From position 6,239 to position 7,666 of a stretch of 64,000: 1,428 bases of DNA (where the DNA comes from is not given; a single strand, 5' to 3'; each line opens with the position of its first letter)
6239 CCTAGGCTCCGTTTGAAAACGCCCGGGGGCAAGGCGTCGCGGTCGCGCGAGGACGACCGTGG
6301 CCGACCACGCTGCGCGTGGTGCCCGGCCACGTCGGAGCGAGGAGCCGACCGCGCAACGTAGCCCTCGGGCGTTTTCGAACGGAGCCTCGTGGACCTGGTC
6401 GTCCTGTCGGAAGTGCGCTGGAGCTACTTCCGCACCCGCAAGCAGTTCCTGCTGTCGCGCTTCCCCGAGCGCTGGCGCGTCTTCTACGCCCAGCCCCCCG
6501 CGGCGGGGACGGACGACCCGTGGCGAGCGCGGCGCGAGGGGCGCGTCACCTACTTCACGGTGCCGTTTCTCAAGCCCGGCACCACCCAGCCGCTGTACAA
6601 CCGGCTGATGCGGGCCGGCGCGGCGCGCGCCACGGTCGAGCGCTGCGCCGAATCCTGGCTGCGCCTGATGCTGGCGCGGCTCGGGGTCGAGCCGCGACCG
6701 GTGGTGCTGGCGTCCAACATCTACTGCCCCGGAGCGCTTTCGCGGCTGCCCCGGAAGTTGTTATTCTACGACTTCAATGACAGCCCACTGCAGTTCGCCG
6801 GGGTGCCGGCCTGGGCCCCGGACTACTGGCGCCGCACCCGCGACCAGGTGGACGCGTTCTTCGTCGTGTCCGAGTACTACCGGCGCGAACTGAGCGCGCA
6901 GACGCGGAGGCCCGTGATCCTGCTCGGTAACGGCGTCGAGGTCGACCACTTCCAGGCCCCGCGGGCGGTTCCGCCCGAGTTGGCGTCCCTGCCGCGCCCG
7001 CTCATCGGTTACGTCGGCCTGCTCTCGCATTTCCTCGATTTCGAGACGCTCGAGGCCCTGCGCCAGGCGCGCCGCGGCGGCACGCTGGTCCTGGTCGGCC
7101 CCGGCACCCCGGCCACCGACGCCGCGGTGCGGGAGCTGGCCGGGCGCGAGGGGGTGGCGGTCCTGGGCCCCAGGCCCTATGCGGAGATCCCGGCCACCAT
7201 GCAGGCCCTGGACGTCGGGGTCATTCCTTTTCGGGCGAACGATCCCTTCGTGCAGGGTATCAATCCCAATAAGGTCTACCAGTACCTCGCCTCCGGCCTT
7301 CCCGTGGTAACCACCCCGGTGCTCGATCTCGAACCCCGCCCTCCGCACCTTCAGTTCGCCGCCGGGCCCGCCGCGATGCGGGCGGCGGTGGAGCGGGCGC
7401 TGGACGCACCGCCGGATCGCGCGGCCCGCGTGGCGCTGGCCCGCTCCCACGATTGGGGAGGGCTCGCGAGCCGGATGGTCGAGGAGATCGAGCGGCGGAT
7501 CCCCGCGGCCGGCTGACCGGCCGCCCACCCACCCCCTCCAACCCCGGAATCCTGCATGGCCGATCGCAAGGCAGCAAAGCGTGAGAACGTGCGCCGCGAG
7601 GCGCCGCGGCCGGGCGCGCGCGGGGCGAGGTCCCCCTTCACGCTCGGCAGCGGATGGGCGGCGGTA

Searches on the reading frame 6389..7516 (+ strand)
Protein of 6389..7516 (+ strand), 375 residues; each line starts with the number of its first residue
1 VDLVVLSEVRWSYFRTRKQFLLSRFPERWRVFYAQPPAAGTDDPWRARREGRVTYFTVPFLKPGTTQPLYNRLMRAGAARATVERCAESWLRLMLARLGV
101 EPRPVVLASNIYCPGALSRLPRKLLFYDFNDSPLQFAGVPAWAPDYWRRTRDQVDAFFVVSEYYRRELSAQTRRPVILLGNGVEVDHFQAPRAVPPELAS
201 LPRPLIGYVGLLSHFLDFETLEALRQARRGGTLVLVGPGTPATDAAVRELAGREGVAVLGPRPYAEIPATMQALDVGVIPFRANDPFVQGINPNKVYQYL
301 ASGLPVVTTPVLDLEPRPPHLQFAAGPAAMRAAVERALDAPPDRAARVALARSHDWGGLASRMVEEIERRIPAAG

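Call 27: search_protein_families(library=pfam, proteins=[window:6389-7516:+], max_evalue=0.0001)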
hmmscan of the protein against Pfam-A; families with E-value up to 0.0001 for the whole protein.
window:6389-7516:+ (375 aa): 1 family
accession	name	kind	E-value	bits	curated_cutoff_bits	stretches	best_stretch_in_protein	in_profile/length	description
PF13692.12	Glyco_trans_1_4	-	4.1e-10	40.5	27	1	221-312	21-109/142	Glycosyl transferases group 1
